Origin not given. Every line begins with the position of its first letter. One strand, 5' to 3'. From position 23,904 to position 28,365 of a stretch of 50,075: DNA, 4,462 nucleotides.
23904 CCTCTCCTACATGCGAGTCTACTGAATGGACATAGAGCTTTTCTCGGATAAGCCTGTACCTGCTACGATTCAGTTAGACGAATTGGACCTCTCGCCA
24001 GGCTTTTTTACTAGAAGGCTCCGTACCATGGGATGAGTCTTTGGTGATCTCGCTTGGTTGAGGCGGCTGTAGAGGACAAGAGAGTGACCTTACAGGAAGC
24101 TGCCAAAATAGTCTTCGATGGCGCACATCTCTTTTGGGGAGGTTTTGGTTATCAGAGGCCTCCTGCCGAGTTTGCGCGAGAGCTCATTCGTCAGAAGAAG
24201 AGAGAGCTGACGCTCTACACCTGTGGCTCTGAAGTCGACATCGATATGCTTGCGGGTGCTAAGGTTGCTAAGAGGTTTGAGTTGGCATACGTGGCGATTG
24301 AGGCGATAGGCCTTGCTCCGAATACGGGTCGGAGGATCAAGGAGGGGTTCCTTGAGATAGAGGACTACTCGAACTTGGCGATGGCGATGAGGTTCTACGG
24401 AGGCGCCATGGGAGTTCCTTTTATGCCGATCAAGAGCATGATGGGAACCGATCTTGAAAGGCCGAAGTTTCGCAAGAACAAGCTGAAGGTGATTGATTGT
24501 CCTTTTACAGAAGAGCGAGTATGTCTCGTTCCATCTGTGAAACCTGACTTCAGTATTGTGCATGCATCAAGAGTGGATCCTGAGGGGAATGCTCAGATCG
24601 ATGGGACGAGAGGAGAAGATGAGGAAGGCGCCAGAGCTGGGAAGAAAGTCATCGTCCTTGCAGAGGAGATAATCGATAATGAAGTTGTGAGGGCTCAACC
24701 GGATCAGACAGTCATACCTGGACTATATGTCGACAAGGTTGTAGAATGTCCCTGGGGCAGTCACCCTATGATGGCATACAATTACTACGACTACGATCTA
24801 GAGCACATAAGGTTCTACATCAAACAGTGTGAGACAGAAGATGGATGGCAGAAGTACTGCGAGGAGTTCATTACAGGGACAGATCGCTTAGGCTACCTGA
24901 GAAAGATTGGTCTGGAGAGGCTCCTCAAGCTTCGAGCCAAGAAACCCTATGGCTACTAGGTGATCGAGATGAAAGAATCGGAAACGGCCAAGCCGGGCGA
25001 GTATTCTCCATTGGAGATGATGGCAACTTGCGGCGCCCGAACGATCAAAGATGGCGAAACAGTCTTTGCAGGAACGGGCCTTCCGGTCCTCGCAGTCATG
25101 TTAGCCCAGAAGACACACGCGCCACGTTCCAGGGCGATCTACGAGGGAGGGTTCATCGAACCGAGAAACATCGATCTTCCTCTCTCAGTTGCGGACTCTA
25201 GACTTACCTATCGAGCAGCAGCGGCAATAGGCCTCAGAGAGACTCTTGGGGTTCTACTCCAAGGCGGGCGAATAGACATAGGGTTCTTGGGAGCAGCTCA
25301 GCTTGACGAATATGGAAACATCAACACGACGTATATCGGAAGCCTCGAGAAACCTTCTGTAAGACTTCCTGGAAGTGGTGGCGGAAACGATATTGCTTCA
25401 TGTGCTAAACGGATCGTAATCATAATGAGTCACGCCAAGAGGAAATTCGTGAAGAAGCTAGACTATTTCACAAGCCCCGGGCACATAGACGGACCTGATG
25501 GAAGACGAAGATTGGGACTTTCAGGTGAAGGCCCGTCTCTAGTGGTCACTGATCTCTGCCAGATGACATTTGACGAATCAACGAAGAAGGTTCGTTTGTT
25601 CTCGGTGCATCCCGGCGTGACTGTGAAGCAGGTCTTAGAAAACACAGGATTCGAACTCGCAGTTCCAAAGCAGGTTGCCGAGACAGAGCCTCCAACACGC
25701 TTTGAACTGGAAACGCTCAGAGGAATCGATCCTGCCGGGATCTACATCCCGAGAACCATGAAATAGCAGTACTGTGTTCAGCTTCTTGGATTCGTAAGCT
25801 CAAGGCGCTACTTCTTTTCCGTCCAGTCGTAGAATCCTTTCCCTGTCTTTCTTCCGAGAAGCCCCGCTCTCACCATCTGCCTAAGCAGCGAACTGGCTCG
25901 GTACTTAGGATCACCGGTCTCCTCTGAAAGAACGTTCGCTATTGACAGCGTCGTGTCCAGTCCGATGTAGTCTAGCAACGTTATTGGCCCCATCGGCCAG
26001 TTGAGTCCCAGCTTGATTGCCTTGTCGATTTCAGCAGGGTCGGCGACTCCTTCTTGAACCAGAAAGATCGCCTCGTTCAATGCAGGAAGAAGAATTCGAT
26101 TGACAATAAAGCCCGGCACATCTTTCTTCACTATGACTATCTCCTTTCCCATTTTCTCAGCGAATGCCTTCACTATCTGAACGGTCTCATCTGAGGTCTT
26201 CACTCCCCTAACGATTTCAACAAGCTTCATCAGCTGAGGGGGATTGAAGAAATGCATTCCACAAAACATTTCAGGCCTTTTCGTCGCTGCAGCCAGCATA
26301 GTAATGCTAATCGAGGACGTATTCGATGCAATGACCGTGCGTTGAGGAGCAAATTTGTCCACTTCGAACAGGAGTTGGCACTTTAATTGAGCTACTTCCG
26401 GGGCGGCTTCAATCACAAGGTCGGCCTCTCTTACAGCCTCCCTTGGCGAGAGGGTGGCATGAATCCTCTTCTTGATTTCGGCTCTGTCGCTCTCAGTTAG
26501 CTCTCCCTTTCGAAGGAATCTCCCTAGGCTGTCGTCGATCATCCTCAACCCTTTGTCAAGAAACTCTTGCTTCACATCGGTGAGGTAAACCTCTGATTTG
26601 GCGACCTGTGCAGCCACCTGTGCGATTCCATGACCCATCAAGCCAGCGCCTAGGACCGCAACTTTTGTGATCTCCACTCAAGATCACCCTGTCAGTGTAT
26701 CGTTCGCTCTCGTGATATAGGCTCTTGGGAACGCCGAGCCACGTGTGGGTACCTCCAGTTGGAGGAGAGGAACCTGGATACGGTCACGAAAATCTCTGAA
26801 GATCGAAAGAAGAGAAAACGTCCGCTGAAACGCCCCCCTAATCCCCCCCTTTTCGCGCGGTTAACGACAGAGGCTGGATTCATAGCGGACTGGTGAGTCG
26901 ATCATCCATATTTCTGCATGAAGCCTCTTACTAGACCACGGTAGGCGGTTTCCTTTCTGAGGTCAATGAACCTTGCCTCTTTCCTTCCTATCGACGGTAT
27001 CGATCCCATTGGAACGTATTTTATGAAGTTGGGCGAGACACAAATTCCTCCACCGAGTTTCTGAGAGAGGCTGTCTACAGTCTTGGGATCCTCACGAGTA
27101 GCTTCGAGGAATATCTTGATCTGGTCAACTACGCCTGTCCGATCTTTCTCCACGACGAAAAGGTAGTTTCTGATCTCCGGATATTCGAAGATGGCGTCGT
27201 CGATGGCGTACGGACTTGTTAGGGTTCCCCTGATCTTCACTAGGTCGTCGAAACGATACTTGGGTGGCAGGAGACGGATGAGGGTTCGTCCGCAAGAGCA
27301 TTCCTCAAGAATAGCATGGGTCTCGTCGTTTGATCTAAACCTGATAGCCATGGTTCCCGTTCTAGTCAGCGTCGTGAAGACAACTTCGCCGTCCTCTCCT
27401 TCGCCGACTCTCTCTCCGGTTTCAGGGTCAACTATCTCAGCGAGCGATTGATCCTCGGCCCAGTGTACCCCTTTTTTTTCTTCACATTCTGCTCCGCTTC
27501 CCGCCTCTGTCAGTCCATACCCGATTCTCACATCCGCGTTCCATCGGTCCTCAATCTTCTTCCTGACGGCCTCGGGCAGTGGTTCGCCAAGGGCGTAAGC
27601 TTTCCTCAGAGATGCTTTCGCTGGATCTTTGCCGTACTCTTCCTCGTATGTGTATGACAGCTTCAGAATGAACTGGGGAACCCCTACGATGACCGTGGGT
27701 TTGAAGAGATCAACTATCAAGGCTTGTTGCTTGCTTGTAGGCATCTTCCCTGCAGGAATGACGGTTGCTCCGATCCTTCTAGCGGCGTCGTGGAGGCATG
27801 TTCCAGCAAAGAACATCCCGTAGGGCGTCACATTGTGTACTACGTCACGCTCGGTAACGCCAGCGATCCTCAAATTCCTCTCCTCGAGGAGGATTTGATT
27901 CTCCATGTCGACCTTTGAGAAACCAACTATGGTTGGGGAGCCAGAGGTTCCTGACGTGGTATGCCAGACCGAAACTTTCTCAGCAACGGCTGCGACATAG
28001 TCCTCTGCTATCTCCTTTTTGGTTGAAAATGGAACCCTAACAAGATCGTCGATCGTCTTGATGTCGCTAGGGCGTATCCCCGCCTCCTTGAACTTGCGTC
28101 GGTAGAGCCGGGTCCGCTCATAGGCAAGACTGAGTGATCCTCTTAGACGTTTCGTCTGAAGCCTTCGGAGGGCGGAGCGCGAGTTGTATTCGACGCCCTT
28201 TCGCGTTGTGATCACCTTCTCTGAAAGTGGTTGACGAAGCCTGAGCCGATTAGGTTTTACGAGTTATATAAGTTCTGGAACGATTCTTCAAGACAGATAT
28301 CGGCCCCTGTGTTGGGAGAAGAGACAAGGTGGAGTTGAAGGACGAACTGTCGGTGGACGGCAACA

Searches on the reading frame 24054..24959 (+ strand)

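Call 70: search_protein_families(library=pfam, proteins=[window:24054-24959:+], max_evalue=1)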
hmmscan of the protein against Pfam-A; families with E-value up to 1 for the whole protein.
window:24054-24959:+ (301 aa): 1 family
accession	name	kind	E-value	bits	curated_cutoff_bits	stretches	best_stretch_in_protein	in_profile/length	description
PF01144.29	CoA_trans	-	3e-28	99.1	23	1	12-231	3-216/217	Coenzyme A transferase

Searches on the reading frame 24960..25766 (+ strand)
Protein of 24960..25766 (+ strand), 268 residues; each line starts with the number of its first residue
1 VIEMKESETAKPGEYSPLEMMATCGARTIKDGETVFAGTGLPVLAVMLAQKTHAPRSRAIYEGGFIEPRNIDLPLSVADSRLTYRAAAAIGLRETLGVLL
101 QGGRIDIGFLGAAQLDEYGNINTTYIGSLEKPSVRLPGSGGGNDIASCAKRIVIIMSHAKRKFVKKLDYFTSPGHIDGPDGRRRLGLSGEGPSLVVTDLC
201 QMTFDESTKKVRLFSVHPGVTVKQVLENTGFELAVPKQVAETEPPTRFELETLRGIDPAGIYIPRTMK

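Call 70: search_protein_families(library=pfam, proteins=[window:24960-25766:+], max_evalue=1)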
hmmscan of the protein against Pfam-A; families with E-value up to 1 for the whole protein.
window:24960-25766:+ (268 aa): 1 family
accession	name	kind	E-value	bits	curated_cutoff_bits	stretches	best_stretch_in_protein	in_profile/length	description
PF01144.29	CoA_trans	-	1.9e-34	119.4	23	1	19-228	2-217/217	Coenzyme A transferase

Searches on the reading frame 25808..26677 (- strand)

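Call 70: search_protein_families(library=pfam, proteins=[window:25808-26677:-], max_evalue=1)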
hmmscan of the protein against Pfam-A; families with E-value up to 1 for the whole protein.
window:25808-26677:- (289 aa): 9 families
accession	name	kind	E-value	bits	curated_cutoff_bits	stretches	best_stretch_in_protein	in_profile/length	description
PF02737.24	3HCDH_N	-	2e-60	204.2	22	1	5-186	1-179/180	3-hydroxyacyl-CoA dehydrogenase, NAD binding domain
PF00725.27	3HCDH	-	4.7e-37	126.8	22.1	1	189-285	1-97/97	3-hydroxyacyl-CoA dehydrogenase, C-terminal domain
PF03435.24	Sacchrp_dh_NADP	-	0.007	17.1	25.1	1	6-98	1-82/129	Saccharopine dehydrogenase NADP binding domain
PF03446.21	NAD_binding_2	-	0.0077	16.7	21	1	5-127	1-101/161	NAD binding domain of 6-phosphogluconate dehydrogenase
PF01262.27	AlaDh_PNT_C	-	0.014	15.3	23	1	4-92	29-100/214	Alanine dehydrogenase/PNT, C-terminal domain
PF01210.29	NAD_Gly3P_dh_N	-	0.025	15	23.1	1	5-96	1-81/158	NAD-dependent glycerol-3-phosphate dehydrogenase N-terminus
PF03807.23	F420_oxidored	-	0.033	15.2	21.6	1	5-92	1-67/94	NADP oxidoreductase coenzyme F420-dependent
PF07992.20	Pyr_redox_2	-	0.064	13.1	26.1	1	5-55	144-189/291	Pyridine nucleotide-disulphide oxidoreductase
PF22798.2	DUF5817_CT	-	0.86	9.9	29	0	48-64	33-49/54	DUF5817, C-terminal domain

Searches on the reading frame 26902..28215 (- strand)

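Call 70: search_protein_families(library=pfam, proteins=[window:26902-28215:-], max_evalue=1)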
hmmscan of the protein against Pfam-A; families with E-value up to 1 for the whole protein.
window:26902-28215:- (437 aa): 3 families
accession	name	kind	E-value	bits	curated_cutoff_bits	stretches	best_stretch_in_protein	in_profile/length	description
PF00501.34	AMP-binding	-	7e-20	71.6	29.9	1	72-280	155-374/384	AMP-binding enzyme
PF14535.12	AMP-binding_C_2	-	7.9e-05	23.3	25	1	335-420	6-96/96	AMP-binding enzyme C-terminal domain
PF04443.18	LuxE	-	0.0012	18.2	24.9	1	19-108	37-127/391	Acyl-protein synthetase, LuxE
